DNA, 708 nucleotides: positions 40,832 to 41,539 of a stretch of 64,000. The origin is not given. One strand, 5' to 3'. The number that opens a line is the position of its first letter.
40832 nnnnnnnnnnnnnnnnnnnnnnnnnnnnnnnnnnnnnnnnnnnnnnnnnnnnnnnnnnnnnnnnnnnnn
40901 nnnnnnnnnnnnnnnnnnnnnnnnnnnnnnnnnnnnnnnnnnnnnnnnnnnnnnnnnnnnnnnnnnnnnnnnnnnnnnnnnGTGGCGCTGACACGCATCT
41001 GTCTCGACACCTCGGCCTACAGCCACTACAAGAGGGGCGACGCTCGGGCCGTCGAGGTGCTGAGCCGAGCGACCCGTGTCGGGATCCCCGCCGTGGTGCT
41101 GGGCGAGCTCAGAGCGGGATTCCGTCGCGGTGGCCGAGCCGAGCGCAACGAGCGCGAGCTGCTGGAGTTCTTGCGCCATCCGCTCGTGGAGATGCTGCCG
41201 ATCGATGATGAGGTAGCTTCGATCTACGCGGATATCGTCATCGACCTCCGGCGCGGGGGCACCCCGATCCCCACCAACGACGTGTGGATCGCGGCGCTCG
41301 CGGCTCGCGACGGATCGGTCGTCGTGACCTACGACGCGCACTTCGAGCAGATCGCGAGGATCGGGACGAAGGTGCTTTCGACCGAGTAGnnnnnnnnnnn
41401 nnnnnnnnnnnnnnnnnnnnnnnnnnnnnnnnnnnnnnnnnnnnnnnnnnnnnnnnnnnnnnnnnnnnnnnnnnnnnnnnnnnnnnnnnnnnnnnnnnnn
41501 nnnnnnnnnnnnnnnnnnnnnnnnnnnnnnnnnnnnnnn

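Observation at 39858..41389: Toxin-antitoxin islet: HepT/MntA (type VII) divergent from VapB/VapC (type II), slightly lower GC than the flanks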

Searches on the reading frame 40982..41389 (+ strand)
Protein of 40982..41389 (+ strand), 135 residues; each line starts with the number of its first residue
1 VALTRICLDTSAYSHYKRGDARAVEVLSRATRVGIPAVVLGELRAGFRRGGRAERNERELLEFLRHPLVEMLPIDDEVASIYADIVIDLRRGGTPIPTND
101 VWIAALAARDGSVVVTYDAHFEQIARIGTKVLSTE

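Call 3: search_protein_families(library=pfam, proteins=[window:40982-41389:+], max_evalue=0.1)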
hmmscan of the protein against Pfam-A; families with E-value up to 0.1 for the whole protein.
window:40982-41389:+ (135 aa): 3 families
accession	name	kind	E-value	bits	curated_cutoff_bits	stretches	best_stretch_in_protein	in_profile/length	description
PF01850.27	PIN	-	6.4e-19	69.2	23.6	1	6-126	1-119/120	PIN domain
PF18480.7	DUF5615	-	0.05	13.9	23.8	1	97-127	34-64/110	Domain of unknown function (DUF5615)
PF05621.17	TniB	-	0.079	12.8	22.4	0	25-81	76-131/189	Bacterial TniB protein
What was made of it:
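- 40982..41389 (+): VapC PIN-domain toxin, 135 aa. Acidic residues D9, E42, D100 and D118. PF01850 69.2 bits (call 3).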

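Call 4: search_protein_families(library=ncbifam, proteins=[window:40982-41389:+], max_evalue=0.1)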
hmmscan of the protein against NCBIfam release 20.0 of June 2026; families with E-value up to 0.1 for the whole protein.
window:40982-41389:+ (135 aa): 4 families
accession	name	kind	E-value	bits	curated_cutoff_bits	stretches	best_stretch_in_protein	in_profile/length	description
NF047863.1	VapCLeptosp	equivalog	9.7e-14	51.8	140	1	29-127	27-124/130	type II toxin-antitoxin system tRNA(fMet)-specific endonuclease VapC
NF047959.1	TA_toxin_VapC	equivalog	9.2e-12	45.2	80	1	7-127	2-122/125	type II toxin-antitoxin system VapC family toxin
NF010285.0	PRK13725.1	subfamily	1.9e-05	24.6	143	1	30-127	30-126/132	tRNA(fMet)-specific endonuclease VapC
TIGR00028.1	Mtu_PIN_fam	subfamily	0.081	13.2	73.6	1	93-130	101-138/143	TA system VapC family ribonuclease toxin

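Call 8: search_protein_families(library=padloc, proteins=[window:40982-41389:+], max_evalue=0.01)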
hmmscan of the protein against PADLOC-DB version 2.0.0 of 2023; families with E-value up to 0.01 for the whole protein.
window:40982-41389:+ (135 aa): 0 families

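Call 15: search_solved_structures(query=window:40982-41389:+, max_evalue=0.01, show_alignments=2)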
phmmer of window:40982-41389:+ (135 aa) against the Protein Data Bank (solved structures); distinct sequences matched with E-value up to 0.01: 12.
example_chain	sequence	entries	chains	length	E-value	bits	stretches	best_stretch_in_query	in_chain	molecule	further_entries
3dbo_B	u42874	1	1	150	7.9e-10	42.1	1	8-123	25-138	Uncharacterized protein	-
3zvk_A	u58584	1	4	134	2.3e-06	30.9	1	21-124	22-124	TOXIN OF TOXIN-ANTITOXIN SYSTEM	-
6a7v_A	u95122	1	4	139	2.6e-06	30.8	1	6-128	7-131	Ribonuclease VapC11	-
6ifc_A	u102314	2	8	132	0.00024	24.4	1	30-125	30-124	tRNA(fMet)-specific endonuclease VapC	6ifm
2h1c_A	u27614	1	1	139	0.00057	23.2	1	32-119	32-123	Trafficking protein B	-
2h1o_A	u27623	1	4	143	0.0013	22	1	33-119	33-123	Trafficking protein B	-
2bsq_A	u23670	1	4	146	0.0014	21.9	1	33-119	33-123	TRAFFICKING PROTEIN B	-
6nkl_A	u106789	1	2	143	0.0045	20.3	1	40-124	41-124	Ribonuclease VapC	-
6sd6_C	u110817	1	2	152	0.0055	20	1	30-129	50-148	tRNA(fMet)-specific endonuclease VapC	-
3tnd_A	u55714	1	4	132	0.0074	19.6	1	32-129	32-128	tRNA(fMet)-specific endonuclease VapC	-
5ecw_A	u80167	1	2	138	0.0088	19.4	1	32-129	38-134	tRNA(fMet)-specific endonuclease VapC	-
5ed0_A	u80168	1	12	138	0.0095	19.2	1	32-129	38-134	tRNA(fMet)-specific endonuclease VapC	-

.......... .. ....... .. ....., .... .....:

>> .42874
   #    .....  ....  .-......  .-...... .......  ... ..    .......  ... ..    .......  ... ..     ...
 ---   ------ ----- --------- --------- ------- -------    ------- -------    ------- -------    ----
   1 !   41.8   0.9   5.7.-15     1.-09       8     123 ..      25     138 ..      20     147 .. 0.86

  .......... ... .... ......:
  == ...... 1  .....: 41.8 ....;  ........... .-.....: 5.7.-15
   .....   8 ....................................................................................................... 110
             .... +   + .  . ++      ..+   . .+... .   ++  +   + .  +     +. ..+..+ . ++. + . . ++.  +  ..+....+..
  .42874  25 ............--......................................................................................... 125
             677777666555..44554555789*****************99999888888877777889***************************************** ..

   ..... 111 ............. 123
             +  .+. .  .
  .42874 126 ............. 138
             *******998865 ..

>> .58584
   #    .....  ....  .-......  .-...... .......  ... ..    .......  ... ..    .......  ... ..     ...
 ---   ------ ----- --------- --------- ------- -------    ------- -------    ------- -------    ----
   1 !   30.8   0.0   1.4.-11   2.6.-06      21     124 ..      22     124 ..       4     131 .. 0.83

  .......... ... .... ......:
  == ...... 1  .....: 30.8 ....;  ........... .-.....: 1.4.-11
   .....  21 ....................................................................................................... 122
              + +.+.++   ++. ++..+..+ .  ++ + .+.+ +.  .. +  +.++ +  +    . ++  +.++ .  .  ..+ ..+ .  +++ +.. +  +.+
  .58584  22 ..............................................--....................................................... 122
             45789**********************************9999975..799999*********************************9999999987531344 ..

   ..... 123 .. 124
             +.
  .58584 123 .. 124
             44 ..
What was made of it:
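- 40982..41389 (+): Best PDB hit is 3dbo_B (call 15).
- On VapC / PIN-domain toxin (PF01850): They align to the acidic residues of 3dbo_B (call 15).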

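Call 18: find_encoding_contigs(protein=window:40982-41389:+, flank=8000, max_places=6)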
Protein window:40982-41389:+ (135 aa): 6 contigs read that carry it; 4 places shown.
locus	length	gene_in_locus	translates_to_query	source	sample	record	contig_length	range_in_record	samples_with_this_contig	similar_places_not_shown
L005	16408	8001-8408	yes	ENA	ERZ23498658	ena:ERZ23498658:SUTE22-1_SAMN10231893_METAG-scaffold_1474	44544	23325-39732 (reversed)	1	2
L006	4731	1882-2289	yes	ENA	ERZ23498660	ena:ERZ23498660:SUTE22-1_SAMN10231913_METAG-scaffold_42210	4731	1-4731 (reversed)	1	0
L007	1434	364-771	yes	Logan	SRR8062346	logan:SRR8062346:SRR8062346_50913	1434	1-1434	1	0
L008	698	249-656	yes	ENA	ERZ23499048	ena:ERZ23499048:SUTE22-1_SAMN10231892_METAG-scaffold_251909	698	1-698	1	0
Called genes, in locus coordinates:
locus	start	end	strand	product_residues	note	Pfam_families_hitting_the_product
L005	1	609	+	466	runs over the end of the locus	PF15902:Sortilin-Vps10 (weak)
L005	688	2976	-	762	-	PF01520:Amidase_3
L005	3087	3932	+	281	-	PF01144:CoA_trans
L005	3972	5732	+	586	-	PF13174:TPR_6 (faint), PF13525:YfiO (weak), PF11741:AMIN, PF01520:Amidase_3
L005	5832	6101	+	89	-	-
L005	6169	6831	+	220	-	PF14559:TPR_19 (faint), PF13174:TPR_6 (faint), PF13432:TPR_16 (faint), PF09976:TPR_21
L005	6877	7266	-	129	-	PF08780:NTase_sub_bind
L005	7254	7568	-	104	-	PF01909:NTP_transf_2, PF18765:Polbeta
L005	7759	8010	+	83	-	PF22513:FitA-like_RHH (weak)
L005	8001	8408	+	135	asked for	PF01850:PIN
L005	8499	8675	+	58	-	-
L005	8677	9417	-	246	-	PF23023:Anti-Pycsar_Apyc1, PF00753:Lactamase_B, PF12706:Lactamase_B_2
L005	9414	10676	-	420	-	PF20706:GT4-conflict, PF00534:Glycos_transf_1, PF13692:Glyco_trans_1_4, PF13524:Glyco_trans_1_2 (weak)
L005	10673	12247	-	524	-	PF01943:Polysacc_synt, PF01554:MatE (weak), PF13440:Polysacc_synt_3, PF01554:MatE (weak)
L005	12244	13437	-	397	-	PF00953:Glycos_transf_4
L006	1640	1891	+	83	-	PF22513:FitA-like_RHH (weak)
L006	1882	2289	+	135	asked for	PF01850:PIN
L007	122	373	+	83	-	PF22513:FitA-like_RHH (weak)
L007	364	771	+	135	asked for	PF01850:PIN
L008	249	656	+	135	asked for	PF01850:PIN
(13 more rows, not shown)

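Call 40: find_homologous_proteins(query=window:40982-41389:+, max_evalue=0.00001)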
Query window:40982-41389:+ (135 aa): 1195 proteins with E <= 0.00001 among 1276 candidates; the best 120 are listed.
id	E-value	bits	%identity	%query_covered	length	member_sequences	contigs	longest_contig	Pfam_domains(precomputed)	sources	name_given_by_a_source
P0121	9.2e-79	280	99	100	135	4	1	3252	PF01850.28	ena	-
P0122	1.4e-52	195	64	97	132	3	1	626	PF01850.28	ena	-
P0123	2.2e-52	194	68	97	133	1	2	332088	PF01850.28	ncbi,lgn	ncbi:MAG: type II toxin-antitoxin system VapC family toxin [Vicinamibacterales bacterium]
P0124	2.6e-52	194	66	97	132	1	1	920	PF01850.28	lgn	-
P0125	3.2e-52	194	66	97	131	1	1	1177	PF01850.28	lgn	-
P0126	6.7e-52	193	67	96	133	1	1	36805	PF01850.28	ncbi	ncbi:MAG: type II toxin-antitoxin system VapC family toxin [Vicinamibacterales bacterium]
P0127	4.1e-51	190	66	95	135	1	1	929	PF01850.28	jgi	jgi:tRNA(fMet)-specific endonuclease VapC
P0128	1.3e-50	189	62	99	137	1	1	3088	PF01850.28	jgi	jgi:predicted nucleic acid-binding protein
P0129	1.3e-50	189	64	97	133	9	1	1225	PF01850.28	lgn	-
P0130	2.0e-50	188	65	96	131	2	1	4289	PF01850.28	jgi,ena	-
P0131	2.2e-50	188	65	96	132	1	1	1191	PF01850.28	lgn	-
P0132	2.2e-50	188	66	95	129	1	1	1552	PF01850.28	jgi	jgi:tRNA(fMet)-specific endonuclease VapC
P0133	2.6e-50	188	66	96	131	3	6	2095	PF01850.28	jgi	jgi:tRNA(fMet)-specific endonuclease VapC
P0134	2.8e-50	188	64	99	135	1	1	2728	PF01850.28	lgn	-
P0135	2.9e-50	187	64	96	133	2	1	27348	PF01850.28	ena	-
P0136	3.8e-50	187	63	97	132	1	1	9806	PF01850.28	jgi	jgi:tRNA(fMet)-specific endonuclease VapC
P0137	3.9e-50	187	65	96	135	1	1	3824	PF01850.28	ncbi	-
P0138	6.2e-50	186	63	97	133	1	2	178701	PF01850.28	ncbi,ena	-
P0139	9.9e-50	186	63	97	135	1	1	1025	PF01850.28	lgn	-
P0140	1.1e-49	186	63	96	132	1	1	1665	PF01850.28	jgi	jgi:tRNA(fMet)-specific endonuclease VapC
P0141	1.1e-49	186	64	97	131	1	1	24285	PF01850.28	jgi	jgi:tRNA(fMet)-specific endonuclease VapC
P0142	1.4e-49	185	63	96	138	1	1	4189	PF01850.28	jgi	jgi:tRNA(fMet)-specific endonuclease VapC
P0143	1.4e-49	185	64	96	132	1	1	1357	PF01850.28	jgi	jgi:predicted nucleic acid-binding protein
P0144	2.3e-49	185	62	96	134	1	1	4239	PF01850.28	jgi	jgi:predicted nucleic acid-binding protein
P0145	3.5e-49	184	63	96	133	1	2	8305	PF01850.28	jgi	jgi:tRNA(fMet)-specific endonuclease VapC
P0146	4.2e-49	184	63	96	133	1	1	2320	PF01850.28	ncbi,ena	-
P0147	4.4e-49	184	64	96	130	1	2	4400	PF01850.28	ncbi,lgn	-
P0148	4.7e-49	184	62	98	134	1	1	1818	PF01850.28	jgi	jgi:tRNA(fMet)-specific endonuclease VapC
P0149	4.8e-49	184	62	97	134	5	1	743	PF01850.28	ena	-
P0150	6.0e-49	183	64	98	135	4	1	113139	PF01850.28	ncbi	ncbi:MAG: hypothetical protein AMXMBFR56_38410 [Polyangiaceae bacterium]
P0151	6.0e-49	183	62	97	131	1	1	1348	PF01850.28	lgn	-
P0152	6.0e-49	183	64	96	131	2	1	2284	PF01850.28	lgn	-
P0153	6.6e-49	183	67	94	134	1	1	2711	PF01850.28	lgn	-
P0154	6.9e-49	183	61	97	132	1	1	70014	PF01850.28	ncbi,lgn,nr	ncbi:MAG: type II toxin-antitoxin system VapC family toxin [Acidobacteria bacterium]|nr:type II toxi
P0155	8.1e-49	183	66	95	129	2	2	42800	PF01850.28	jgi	jgi:tRNA(fMet)-specific endonuclease VapC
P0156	8.4e-49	183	62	97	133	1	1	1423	PF01850.28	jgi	jgi:tRNA(fMet)-specific endonuclease VapC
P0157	1.1e-48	182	64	95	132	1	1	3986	PF01850.28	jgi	-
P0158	1.2e-48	182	65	97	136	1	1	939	PF01850.28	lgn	-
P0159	1.3e-48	182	60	97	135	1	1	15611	PF01850.28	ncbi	-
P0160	1.5e-48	182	63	95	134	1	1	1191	PF01850.28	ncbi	-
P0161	1.7e-48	182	62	95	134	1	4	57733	PF01850.28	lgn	-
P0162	1.7e-48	182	62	97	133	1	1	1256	PF01850.28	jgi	jgi:tRNA(fMet)-specific endonuclease VapC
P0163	1.7e-48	182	66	96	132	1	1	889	PF01850.28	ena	-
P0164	2.1e-48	181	60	96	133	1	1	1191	PF01850.28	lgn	-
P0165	2.4e-48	181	66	96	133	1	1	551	PF01850.28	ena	-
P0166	2.5e-48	181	63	96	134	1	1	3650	PF01850.28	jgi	jgi:tRNA(fMet)-specific endonuclease VapC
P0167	2.5e-48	181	61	98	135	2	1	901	PF01850.28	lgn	-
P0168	2.9e-48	181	59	98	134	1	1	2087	PF01850.28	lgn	-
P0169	3.4e-48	181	62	96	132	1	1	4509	PF01850.28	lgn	-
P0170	4.2e-48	180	62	99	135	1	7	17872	PF01850.28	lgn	-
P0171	4.8e-48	180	62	96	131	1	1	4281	PF01850.28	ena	-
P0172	5.1e-48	180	62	99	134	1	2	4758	PF01850.28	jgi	jgi:tRNA(fMet)-specific endonuclease VapC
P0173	6.1e-48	180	61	96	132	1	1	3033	PF01850.28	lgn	-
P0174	6.5e-48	180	60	96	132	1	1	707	PF01850.28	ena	-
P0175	6.9e-48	180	63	96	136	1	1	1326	PF01850.28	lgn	-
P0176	6.9e-48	180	59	97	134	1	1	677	PF01850.28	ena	-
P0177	8.8e-48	179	63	97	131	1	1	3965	PF01850.28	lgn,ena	-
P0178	9.0e-48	179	65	96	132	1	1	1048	PF01850.28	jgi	jgi:tRNA(fMet)-specific endonuclease VapC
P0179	1.0e-47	179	62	96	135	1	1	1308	PF01850.28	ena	-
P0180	1.0e-47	179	63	97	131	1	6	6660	PF01850.28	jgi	jgi:predicted nucleic acid-binding protein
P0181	1.1e-47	179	63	96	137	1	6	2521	PF01850.28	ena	-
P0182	1.3e-47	179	64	96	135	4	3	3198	PF01850.28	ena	-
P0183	1.4e-47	179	63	97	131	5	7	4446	PF01850.28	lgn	-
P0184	1.4e-47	179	62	96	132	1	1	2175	PF01850.28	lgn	-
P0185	1.4e-47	179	61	97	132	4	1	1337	PF01850.28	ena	-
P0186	1.5e-47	179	60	97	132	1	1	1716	PF01850.28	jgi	jgi:tRNA(fMet)-specific endonuclease VapC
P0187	1.5e-47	179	62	96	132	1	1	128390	PF01850.28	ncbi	-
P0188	1.6e-47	179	60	96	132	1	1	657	PF01850.28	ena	-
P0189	1.8e-47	178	60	96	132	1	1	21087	PF01850.28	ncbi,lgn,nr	ncbi:MAG: type II toxin-antitoxin system VapC family toxin [Deltaproteobacteria bacterium]|nr:type I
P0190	1.9e-47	178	64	99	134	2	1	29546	PF01850.28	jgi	jgi:tRNA(fMet)-specific endonuclease VapC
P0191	2.0e-47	178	62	96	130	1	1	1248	PF01850.28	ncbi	-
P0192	2.0e-47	178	60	97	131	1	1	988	PF01850.28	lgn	-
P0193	2.1e-47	178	62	99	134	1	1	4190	PF01850.28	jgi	jgi:tRNA(fMet)-specific endonuclease VapC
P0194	2.8e-47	178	62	97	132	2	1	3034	PF01850.28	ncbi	-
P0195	2.9e-47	178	61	97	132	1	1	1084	PF01850.28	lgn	-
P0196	3.3e-47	178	61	98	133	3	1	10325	PF01850.28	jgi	jgi:tRNA(fMet)-specific endonuclease VapC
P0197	3.6e-47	177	62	96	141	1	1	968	PF01850.28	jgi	jgi:predicted nucleic acid-binding protein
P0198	3.7e-47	177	61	98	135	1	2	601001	PF01850.28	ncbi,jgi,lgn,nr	ncbi:MAG: tRNA(fMet)-specific endonuclease VapC [Thermoanaerobaculia bacterium]|jgi:tRNA(fMet)-speci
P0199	3.8e-47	177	61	97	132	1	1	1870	PF01850.28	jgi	jgi:tRNA(fMet)-specific endonuclease VapC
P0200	3.8e-47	177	61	97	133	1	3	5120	PF01850.28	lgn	-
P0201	3.9e-47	177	62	99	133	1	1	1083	PF01850.28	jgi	jgi:tRNA(fMet)-specific endonuclease VapC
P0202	4.0e-47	177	62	98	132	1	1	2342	PF01850.28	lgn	-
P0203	4.1e-47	177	63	95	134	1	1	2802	PF01850.28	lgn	-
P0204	4.4e-47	177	59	97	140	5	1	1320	PF01850.28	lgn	-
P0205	4.4e-47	177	60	97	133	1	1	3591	PF01850.28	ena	-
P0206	5.0e-47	177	61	96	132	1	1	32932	PF01850.28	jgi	jgi:tRNA(fMet)-specific endonuclease VapC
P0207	5.2e-47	177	62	98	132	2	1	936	PF01850.28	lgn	-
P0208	5.2e-47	177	63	93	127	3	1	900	PF01850.28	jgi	jgi:tRNA(fMet)-specific endonuclease VapC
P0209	5.3e-47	177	61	96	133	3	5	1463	PF01850.28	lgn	-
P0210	5.5e-47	177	61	96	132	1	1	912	PF01850.28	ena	-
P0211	5.7e-47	177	62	98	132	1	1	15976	PF01850.28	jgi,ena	jgi:tRNA(fMet)-specific endonuclease VapC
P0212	6.8e-47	177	61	97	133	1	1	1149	PF01850.28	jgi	jgi:tRNA(fMet)-specific endonuclease VapC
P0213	7.5e-47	176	65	99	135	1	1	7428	PF01850.28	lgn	-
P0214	8.3e-47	176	57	96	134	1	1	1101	PF01850.28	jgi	jgi:tRNA(fMet)-specific endonuclease VapC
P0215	9.4e-47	176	62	97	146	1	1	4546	PF01850.28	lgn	-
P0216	9.5e-47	176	62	97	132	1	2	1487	PF01850.28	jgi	jgi:predicted nucleic acid-binding protein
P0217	9.7e-47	176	60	96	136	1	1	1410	PF01850.28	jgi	jgi:tRNA(fMet)-specific endonuclease VapC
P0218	1.1e-46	176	61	99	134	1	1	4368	PF01850.28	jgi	jgi:tRNA(fMet)-specific endonuclease VapC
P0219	1.1e-46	176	61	97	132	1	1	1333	PF01850.28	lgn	-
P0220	1.2e-46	176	59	96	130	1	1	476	PF01850.28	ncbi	-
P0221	1.2e-46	176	60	98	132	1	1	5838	PF01850.28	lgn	-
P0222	1.2e-46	176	63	96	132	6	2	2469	PF01850.28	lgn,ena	-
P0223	1.3e-46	176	63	95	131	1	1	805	PF01850.28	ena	-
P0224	1.4e-46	176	61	99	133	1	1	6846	PF01850.28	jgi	jgi:tRNA(fMet)-specific endonuclease VapC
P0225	1.5e-46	175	58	97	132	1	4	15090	PF01850.28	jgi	jgi:tRNA(fMet)-specific endonuclease VapC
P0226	1.5e-46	175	61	98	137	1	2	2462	PF01850.28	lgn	-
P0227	1.6e-46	175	64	96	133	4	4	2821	PF01850.28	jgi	jgi:tRNA(fMet)-specific endonuclease VapC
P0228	1.6e-46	175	58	98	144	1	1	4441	PF01850.28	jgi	jgi:predicted nucleic acid-binding protein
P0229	1.7e-46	175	59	96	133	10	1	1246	PF01850.28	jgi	jgi:predicted nucleic acid-binding protein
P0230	1.7e-46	175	62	97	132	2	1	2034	PF01850.28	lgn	-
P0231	1.8e-46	175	61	97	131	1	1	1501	PF01850.28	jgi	jgi:tRNA(fMet)-specific endonuclease VapC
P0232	1.9e-46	175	59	97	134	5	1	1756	PF01850.28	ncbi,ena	-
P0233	1.9e-46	175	65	94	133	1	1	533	PF01850.28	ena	-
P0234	2.0e-46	175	62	98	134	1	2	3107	PF01850.28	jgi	jgi:tRNA(fMet)-specific endonuclease VapC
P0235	2.1e-46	175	62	96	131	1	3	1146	PF01850.28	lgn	-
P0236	2.2e-46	175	60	96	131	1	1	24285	PF01850.28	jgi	jgi:tRNA(fMet)-specific endonuclease VapC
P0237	2.2e-46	175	60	97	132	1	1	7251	PF01850.28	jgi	-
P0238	2.4e-46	175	62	94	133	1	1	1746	PF01850.28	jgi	jgi:tRNA(fMet)-specific endonuclease VapC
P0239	2.4e-46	175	62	95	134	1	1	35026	PF01850.28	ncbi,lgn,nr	ncbi:MAG: type II toxin-antitoxin system VapC family toxin [Myxococcota bacterium]|nr:type II toxin-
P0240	2.5e-46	175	60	96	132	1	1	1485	PF01850.28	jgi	jgi:predicted nucleic acid-binding protein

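Call 43: find_encoding_contigs(protein=P0123, flank=3000, max_places=2)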
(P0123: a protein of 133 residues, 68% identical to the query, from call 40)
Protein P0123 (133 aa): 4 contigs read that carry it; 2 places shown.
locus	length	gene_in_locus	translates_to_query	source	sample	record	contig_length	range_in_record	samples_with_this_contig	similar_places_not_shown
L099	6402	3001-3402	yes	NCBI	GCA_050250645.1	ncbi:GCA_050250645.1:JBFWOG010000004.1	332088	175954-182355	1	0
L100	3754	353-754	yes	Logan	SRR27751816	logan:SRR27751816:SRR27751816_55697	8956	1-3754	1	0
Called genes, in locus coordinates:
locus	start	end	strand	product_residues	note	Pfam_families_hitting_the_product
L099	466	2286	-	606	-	PF01930:Cas_Cas4, PF12705:PDDEXK_1, PF01867:Cas_Cas1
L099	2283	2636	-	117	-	PF09827:CRISPR_Cas2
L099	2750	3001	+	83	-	-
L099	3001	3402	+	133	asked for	PF01850:PIN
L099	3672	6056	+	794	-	PF00270:DEAD, PF00271:Helicase_C, PF22590:Cas3-like_C_2, PF18019:Cas3_HD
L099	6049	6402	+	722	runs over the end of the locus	-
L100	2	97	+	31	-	?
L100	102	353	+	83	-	-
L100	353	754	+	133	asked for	PF01850:PIN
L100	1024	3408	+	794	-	PF00270:DEAD, PF00271:Helicase_C, PF22590:Cas3-like_C_2, PF18019:Cas3_HD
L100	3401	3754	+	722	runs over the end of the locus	-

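Call 44: find_encoding_contigs(protein=P0150, flank=3000, max_places=2)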
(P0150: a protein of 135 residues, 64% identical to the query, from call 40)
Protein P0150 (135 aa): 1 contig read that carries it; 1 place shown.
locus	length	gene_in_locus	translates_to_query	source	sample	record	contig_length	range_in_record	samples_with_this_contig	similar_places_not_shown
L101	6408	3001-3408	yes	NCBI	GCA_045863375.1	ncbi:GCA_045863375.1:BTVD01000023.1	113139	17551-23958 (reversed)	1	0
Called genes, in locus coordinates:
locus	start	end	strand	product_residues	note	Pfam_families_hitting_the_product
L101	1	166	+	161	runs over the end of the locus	-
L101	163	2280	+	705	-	-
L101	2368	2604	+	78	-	PF20097:DUF6487 (weak)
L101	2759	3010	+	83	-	-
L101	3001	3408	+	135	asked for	PF01850:PIN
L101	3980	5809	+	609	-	PF00069:Pkinase, PF03109:ABC1 (faint), PF07714:PK_Tyr_Ser-Thr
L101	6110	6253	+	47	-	-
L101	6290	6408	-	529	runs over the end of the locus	PF00232:Glyco_hydro_1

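Call 45: find_encoding_contigs(protein=P0138, flank=3000, max_places=2)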
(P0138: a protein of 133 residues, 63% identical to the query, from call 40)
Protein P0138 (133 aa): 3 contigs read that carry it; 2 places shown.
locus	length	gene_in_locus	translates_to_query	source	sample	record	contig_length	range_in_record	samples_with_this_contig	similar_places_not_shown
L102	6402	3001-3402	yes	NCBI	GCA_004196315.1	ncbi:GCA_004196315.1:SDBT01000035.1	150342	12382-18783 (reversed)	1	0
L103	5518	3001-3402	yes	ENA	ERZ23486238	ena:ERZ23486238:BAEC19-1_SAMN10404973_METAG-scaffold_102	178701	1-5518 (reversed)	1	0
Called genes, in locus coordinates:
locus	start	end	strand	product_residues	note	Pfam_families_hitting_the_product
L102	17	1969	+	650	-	PF16177:ACAS_N, PF00501:AMP-binding, PF13193:AMP-binding_C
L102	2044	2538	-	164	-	PF14539:DUF4442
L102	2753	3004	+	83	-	-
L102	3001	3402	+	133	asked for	PF01850:PIN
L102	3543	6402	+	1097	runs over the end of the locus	PF00133:tRNA-synt_1, PF09334:tRNA-synt_1g (faint), PF08264:Anticodon_1, PF19302:DUF5915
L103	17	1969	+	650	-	PF16177:ACAS_N, PF00501:AMP-binding, PF13193:AMP-binding_C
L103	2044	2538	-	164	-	PF14539:DUF4442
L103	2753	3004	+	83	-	-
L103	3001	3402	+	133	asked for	PF01850:PIN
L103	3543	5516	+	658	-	?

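Call 65: search_dna_similar(query=window:40982-41389:+, collection=plasmids, mode=protein, max_rows=8)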
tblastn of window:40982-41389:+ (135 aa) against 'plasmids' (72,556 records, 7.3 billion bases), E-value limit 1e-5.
Records with a match: 2; places in all: 2; records where one place covers at least 80% of the query: 1.
Best place of each record, by identity: <60% 2.
By first word of the organism name: Picosynechococcus 1; Allocoleopsis 1.
By predicted mobility (MOB-suite, as given by PLSDB): non-mobilizable 2.
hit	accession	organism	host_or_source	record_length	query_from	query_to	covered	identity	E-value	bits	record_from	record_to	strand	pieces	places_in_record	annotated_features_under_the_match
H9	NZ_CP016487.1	Picosynechococcus sp. PCC 8807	cell culture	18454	1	124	92%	44.4%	6e-12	68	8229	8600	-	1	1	type II toxin-antitoxin system VapC family toxin | hypothetical protein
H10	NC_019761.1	Allocoleopsis franciscana PCC 7113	-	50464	71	129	44%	40.7%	8e-6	51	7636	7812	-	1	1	type II toxin-antitoxin system VapC family toxin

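Call 71: find_encoding_contigs(protein=P0126, flank=1500, max_places=2)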
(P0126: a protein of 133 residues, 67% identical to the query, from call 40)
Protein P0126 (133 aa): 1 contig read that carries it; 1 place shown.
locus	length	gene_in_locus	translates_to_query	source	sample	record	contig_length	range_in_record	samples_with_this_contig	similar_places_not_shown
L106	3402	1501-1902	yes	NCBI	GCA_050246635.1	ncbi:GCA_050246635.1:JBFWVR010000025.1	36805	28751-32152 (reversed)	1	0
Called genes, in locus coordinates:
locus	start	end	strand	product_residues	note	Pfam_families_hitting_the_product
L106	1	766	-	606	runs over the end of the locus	PF01930:Cas_Cas4, PF12705:PDDEXK_1 (weak), PF01867:Cas_Cas1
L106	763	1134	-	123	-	PF09827:CRISPR_Cas2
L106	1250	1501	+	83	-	-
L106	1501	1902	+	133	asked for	PF01850:PIN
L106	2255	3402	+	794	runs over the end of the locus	PF00270:DEAD, PF00271:Helicase_C, PF22590:Cas3-like_C_2, PF18019:Cas3_HD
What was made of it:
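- VapBC homologues sit inside CRISPR-Cas loci in Vicinamibacterales (calls 43, 71).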
